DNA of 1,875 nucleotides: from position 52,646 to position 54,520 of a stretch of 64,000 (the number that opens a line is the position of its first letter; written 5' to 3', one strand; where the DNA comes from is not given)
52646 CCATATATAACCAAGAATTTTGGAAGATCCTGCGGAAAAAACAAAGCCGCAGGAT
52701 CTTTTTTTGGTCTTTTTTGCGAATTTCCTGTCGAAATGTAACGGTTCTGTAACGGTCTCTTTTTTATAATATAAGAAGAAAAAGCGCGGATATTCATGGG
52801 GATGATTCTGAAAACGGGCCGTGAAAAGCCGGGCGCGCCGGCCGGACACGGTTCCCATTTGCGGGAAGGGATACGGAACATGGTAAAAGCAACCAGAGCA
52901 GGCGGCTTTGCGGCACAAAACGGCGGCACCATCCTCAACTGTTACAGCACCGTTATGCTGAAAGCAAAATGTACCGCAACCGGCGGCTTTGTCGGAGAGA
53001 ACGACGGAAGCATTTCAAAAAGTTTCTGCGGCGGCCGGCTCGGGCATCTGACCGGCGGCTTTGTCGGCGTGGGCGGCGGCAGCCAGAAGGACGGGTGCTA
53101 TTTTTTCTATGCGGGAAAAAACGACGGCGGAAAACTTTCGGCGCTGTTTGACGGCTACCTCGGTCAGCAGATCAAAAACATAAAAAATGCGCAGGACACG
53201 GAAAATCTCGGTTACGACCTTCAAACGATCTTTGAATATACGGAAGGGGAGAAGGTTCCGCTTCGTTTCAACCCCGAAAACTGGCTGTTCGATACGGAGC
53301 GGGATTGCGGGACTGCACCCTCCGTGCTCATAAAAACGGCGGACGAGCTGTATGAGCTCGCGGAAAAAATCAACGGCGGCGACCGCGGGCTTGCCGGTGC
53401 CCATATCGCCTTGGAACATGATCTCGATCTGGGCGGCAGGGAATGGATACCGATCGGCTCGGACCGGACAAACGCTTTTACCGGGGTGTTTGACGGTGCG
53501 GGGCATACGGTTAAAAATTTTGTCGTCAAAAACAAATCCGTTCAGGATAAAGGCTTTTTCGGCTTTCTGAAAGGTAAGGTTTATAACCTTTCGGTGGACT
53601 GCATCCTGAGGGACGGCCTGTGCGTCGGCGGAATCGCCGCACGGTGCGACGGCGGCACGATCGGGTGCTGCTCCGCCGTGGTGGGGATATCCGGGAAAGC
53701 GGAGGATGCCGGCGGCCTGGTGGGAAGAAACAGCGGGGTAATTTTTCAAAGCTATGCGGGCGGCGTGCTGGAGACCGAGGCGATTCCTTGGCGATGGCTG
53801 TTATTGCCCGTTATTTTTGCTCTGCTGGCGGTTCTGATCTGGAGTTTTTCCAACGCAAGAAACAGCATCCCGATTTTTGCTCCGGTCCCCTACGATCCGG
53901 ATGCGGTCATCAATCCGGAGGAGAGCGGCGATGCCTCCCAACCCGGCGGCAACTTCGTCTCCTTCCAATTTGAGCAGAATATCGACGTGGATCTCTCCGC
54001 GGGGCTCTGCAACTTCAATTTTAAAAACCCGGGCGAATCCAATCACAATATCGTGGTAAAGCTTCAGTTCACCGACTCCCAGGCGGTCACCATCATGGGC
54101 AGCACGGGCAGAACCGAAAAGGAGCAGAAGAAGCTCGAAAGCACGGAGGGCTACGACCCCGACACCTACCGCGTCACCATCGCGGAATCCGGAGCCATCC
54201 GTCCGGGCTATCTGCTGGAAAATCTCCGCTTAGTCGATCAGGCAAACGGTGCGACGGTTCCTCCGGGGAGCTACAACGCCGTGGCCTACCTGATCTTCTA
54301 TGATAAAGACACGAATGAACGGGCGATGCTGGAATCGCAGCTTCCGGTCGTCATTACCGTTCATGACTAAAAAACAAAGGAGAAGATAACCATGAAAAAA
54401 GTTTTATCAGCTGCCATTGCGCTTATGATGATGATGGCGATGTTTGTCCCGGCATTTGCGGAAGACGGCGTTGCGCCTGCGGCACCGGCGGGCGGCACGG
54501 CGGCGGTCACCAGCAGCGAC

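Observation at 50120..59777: tRNA-flanked island: two-component system plus a four-gene envelope-protein operon with no recognisable anchoring logic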

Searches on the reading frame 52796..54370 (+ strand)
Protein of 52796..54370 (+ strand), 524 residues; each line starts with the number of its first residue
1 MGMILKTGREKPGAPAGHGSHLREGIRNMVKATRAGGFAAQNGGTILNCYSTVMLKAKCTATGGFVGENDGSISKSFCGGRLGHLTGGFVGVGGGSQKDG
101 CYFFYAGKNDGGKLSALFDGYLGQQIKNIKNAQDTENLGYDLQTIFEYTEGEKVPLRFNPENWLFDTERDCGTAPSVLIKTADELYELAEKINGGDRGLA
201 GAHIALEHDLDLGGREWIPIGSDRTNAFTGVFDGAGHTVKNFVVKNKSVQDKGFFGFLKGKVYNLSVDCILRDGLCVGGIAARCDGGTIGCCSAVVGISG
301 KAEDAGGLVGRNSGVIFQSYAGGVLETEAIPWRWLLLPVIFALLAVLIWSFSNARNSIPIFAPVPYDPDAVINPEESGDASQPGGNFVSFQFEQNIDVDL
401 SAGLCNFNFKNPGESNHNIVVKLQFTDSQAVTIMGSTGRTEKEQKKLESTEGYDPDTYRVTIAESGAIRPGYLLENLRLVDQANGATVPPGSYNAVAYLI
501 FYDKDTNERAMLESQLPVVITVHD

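Call 4: search_protein_families(library=pfam, proteins=[window:52796-54370:+], max_evalue=0.1)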
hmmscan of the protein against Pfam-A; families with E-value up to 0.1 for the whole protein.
window:52796-54370:+ (524 aa): 1 family
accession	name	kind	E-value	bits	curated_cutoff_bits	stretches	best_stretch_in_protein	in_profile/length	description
PF07581.17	Glug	-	0.00041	21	20.5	1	32-52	2-24/28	The GLUG motif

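Call 5: search_protein_families(library=ncbifam, proteins=[window:52796-54370:+], max_evalue=0.1)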
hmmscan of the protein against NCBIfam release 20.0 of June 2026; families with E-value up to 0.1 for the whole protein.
window:52796-54370:+ (524 aa): 0 families

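Call 17: find_homologous_proteins(query=window:52796-54370:+, max_evalue=0.001)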
Query window:52796-54370:+ (524 aa): 116 proteins with E <= 0.001 among 8000 candidates.
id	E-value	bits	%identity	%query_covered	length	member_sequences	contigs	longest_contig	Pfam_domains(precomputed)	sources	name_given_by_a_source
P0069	0.0e+0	1209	100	100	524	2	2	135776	-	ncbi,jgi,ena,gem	-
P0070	1.6e-289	979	85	95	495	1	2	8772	-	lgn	-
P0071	1.7e-239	814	71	94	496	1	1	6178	PF07581.18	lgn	-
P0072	3.6e-232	790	66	99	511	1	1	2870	-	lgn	-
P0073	2.6e-212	724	84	72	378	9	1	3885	PF07581.18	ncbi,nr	ncbi:MAG TPA: hypothetical protein PLU82_02285, partial [Oscillospiraceae bacterium]|nr:hypothetical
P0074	1.5e-180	619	58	94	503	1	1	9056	-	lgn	-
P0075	1.8e-180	619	57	94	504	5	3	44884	PF07581.18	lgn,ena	-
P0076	2.3e-180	619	56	94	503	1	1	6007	-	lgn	-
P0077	4.9e-176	605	56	94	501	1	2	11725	PF07581.18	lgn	-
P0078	2.3e-174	599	55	94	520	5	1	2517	-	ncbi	ncbi:MAG: hypothetical protein RSC51_07790 [Oscillospiraceae bacterium]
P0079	4.8e-172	591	55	94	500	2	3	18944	PF07581.18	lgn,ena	-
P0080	4.8e-172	591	55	93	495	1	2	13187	-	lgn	-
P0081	1.6e-171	590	55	94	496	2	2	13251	PF07581.18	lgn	-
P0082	3.1e-171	589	54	94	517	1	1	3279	-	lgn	-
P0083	5.4e-170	585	55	94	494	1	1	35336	-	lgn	-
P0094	9.3e-164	564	53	94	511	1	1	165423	PF07581.18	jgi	-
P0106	1.7e-146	507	50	93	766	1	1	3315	PF07638.18,PF04545.23,PF04542.21,PF08281.19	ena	-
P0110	3.4e-141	490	48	93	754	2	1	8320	PF07638.18,PF04545.23,PF04542.21,PF08281.19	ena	-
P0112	1.4e-139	484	48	94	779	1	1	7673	PF07638.18,PF04545.23,PF04542.21,PF08281.19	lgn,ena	-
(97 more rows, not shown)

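Call 29: find_encoding_contigs(protein=P0070, flank=10000, max_places=2)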
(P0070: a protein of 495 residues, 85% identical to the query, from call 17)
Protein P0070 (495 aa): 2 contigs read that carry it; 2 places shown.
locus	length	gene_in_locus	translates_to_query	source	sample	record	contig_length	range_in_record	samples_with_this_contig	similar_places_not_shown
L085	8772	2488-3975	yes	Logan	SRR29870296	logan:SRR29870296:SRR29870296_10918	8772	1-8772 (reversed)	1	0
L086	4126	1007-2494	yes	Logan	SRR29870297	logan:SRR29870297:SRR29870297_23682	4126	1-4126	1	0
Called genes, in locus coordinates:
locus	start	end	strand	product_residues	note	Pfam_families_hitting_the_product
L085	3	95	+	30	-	?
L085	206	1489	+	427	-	PF06580:His_kinase, PF02518:HATPase_c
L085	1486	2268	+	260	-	PF00072:Response_reg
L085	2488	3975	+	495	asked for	-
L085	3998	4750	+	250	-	-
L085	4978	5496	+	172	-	-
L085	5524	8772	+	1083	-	?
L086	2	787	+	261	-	?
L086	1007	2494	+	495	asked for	-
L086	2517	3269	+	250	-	-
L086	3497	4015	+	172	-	-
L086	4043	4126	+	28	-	?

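Call 30: find_encoding_contigs(protein=P0110, flank=10000, max_places=2)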
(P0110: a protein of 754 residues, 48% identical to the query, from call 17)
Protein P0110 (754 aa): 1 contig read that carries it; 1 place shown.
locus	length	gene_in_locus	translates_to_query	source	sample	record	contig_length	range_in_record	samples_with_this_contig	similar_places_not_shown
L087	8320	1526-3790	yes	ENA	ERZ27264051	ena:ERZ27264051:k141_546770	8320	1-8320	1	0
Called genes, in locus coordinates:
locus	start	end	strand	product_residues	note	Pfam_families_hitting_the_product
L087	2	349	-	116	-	?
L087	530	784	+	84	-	PF13443:HTH_26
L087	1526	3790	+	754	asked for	PF04542:Sigma70_r2, PF07638:Sigma70_ECF (faint), PF04545:Sigma70_r4, PF08281:Sigma70_r4_2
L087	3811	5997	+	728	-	PF18889:Beta_helix_3 (faint)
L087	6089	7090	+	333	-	-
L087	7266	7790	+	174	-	-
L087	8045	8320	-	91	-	?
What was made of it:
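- In that locus (L087) no two-component system is present (call 30).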

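Call 33: find_encoding_contigs(protein=P0094, flank=10000, max_places=1)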
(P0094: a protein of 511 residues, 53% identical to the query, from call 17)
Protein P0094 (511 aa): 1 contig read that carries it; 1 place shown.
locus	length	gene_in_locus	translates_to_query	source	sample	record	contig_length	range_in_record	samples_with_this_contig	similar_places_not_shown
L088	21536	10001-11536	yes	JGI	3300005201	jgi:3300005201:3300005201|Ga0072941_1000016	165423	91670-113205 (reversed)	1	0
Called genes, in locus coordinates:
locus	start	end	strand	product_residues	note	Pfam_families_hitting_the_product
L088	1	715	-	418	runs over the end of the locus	PF13200:DUF4015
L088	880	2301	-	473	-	PF12704:MacB_PCD, PF02687:FtsX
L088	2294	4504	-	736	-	PF07705:CARDB (faint), PF22544:HYDIN_VesB_CFA65-like_Ig (faint), PF10633:NPCBM_assoc (faint)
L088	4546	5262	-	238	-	PF02463:SMC_N (weak), PF00005:ABC_tran, PF13166:AAA_13 (faint), PF13304:AAA_21 (faint)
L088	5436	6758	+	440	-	PF06580:His_kinase, PF02518:HATPase_c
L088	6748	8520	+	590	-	PF00672:HAMP, PF06580:His_kinase, PF02518:HATPase_c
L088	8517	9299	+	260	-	PF00072:Response_reg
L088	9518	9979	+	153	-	-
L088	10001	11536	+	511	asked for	PF07581:Glug (faint)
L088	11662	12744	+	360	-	-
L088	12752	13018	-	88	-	-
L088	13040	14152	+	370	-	-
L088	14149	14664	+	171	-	-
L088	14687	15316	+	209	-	-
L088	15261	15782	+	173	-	PF00015:MCPsignal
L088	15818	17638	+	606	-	PF07228:SpoIIE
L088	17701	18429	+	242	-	PF00990:GGDEF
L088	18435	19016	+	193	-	PF19788:DUF6272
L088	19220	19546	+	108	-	-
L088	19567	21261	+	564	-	PF08447:PAS_3, PF13426:PAS_9, PF07228:SpoIIE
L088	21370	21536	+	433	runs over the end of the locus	PF07228:SpoIIE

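Call 35: predict_structure(alignment_id=A3)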
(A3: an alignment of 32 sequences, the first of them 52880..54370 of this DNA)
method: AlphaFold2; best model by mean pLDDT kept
length: 496 residues; sequences in the alignment: 32
mean_pLDDT: 89.8   pTM: 0.63
mean pLDDT of the five models: 89.8, 89.6, 88.9, 88.7, 88.5
residues with pLDDT >= 90: 350; 70-90: 110; 50-70: 32; < 50: 4
segments of 3 or more residues with pLDDT < 50: 326-328
pLDDT, mean of each block of 10 residues (from residue 1): 82 98 93 94 97 87 90 87 78 91 93 94 87 90 83 98 97 97 97 96 97 95 97 98 96 98 98 94 98 90 65 85 56 79 78 62 90 90 89 94 93 92 92 94 92 91 94 87 86 91
secondary structure, 60 per line:
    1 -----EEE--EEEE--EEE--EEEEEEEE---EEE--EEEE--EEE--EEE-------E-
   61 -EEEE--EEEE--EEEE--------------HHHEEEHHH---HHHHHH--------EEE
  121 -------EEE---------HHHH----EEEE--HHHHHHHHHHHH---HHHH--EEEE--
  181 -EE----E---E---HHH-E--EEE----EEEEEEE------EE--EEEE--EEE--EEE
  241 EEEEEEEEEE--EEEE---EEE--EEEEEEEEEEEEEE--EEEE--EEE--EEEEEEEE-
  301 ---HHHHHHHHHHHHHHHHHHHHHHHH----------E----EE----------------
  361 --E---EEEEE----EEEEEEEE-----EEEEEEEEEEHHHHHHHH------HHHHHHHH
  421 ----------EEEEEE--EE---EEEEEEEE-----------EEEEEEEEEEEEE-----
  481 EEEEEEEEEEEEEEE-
elements in order: E6-8 E11-14 E17-19 E22-29 E33-35 E38-41 E44-46 E49-51 E62-65 E68-71 E74-77 E95-97 H104-109 E118-120 E128-130 H140-143 E148-151 H154-165 H169-172 E175-178 E203-205 E210-216 E227-230 E233-235 E238-250 E253-256 E260-262 E265-278 E281-284 E287-289 E292-299 H304-327 E367-371 E376-383 E389-398 H399-406 H413-420 E431-436 E444-451 E463-475 E481-495
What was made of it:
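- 52880..54370 (+): Gene 1 (496 aa): GLUG-type β-helix at aa 1-300 (probably cytoplasmic), one TM helix at aa 300-327, and an extracellular β-sandwich, domain X (X1 type). AF2 pLDDT 89.8 (call 35).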

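Call 39: fold_search(model_id=the predicted structure, library=pdb)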
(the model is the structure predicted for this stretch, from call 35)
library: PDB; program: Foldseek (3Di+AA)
matches with E <= 10: 1164; with E <= 0.001: 0
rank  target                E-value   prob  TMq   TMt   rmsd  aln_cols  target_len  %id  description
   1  9leg_B                1.6e-03  1.00  0.15  0.19  21.7       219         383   14  AMO complex (released 2026-02-04)
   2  1yew_A                2.5e-03  0.99  0.14  0.17  21.1       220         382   14  Crystal structure of particulate methane monooxygenase (released 2005-02-08)
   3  2xwx_A                4.6e-03  1.00  0.16  0.21   4.3       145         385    8  Vibrio cholerae colonization factor GbpA crystal structure (released 2011-11-16)
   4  9cl6_A                4.8e-03  0.99  0.15  0.19  21.6       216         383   14  Ammonia monooxygenase in native membranes (released 2025-01-08)
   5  2co7_B                5.1e-03  0.99  0.14  0.30   9.1       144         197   11  Salmonella enterica SafA pilin in complex with the SafB chaperone (Type II) (released 2006-06-27)
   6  4hji_A                7.5e-03  0.92  0.14  0.31  10.2       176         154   11  Structure of the CooA pilin subunit from enterotoxigenic Escherichia coli (released 2012-12-19)
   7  9pxf_A                8.3e-03  0.97  0.15  0.19  21.9       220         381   12  Ammonia monooxygenase in native membranes from N. briensis (released 2026-01-28)
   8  8v3j_D                8.7e-03  0.63  0.12  0.22  11.7       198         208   12  Structure-Based Engineering of a Highly Immunogenic, Conformationally Stabilized FimH Antigen for a Urinary Tract Infe (released 2025-02-05)
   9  3gd1_C                9.2e-03  0.90  0.13  0.18   8.9       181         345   10  Structure of an Arrestin/Clathrin complex reveals a novel clathrin binding domain that modulates receptor trafficking (released 2009-08-25)
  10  8p4l_A                9.2e-03  0.87  0.12  0.11  15.8       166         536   11  Beta-N-acetylgalactosaminidase from Niabella aurantiaca (released 2024-01-17)
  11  4ph8_A                9.6e-03  0.97  0.15  0.36   7.8       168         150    8  Crystal structure of AggA, the major subunit of aggregative adherence fimbriae type I (AAF/I) from the Escherichia col (released 2014-10-01)
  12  3f83                  9.6e-03  0.87  0.13  0.12  15.6       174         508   11  Structure of fusion complex of the minor pilin CfaE and major pilin CfaB of CFA/I pili from ETEC E. coli (released 2009-08-11)
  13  3f85                  1.1e-02  0.91  0.13  0.14   8.2       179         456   10  Structure of fusion complex of homo trimeric major pilin subunits CfaB of CFA/I fimbirae from ETEC E. coli (released 2009-08-11)
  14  9ijj_h                1.3e-02  1.00  0.15  0.06   7.1       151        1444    9  In situ structure of the central apparatus in mouse sperm axoneme. (released 2025-06-04)
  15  4hji_B                1.4e-02  0.89  0.14  0.32  10.3       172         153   12  Structure of the CooA pilin subunit from enterotoxigenic Escherichia coli (released 2012-12-19)
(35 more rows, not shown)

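Call 41: search_protein_families(library=pfam, alignment_id=A3, max_evalue=1)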
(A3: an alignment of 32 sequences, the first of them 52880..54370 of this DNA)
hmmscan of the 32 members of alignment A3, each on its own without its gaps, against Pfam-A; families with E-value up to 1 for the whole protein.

A. member 1, window:52880-54370:+ (496 aa): 1 family
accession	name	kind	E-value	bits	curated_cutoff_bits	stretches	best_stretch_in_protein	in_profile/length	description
PF07581.17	Glug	-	0.00029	21.5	20.5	2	4-24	2-24/28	The GLUG motif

B. families by the number of members that match (of 32 scanned): 19 families
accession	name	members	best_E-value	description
PF07581.17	Glug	29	9.9e-12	The GLUG motif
PF23834.1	DUF7204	2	0.084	Domain of unknown function (DUF7204)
PF04385.20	FAINT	1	0.004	Domain of unknown function, DUF529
PF12698.13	ABC2_membrane_3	1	0.017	ABC-2 family transporter protein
PF06823.17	DUF1236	1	0.02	Protein of unknown function (DUF1236)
PF01757.29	Acyl_transf_3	1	0.033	Acyltransferase domain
PF23062.1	CUB_M02D8_5_3rd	1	0.033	M02D8_5-like, third CUB domain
PF23623.1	GBD_IRG7_N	1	0.041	IRG7 N-terminal galactose binding domain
PF01113.26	DapB_N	1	0.057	Dihydrodipicolinate reductase, N-terminus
PF12866.13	DUF3823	1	0.11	Protein of unknown function (DUF3823) N-terminal domain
PF16402.11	DUF5010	1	0.11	Domain of unknown function (DUF5010)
PF12911.12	OppC_N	1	0.13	N-terminal TM domain of oligopeptide transport permease C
PF18359.7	Tudor_5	1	0.14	Histone methyltransferase Tudor domain 1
PF16374.11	CIF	1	0.18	Cycle inhibiting factor (CIF)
PF17574.7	TA_inhibitor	1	0.21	Inhibitor of toxin/antitoxin system (Gp4.5)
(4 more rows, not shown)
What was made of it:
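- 52880..54370 (+): GLUG matches in 29 of 32 homologues (call 41).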

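Call 77: search_solved_structures(query=A3, max_evalue=1)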
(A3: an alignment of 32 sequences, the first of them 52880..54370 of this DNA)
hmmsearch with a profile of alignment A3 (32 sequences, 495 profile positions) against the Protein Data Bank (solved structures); distinct sequences matched with E-value up to 1: 2.
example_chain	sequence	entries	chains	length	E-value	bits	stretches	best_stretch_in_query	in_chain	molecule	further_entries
1x0t_A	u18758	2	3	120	0.22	13.1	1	143-192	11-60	Ribonuclease P protein component 4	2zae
2fqw_A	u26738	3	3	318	0.45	12.1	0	238-288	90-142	Membrane lipoprotein tmpC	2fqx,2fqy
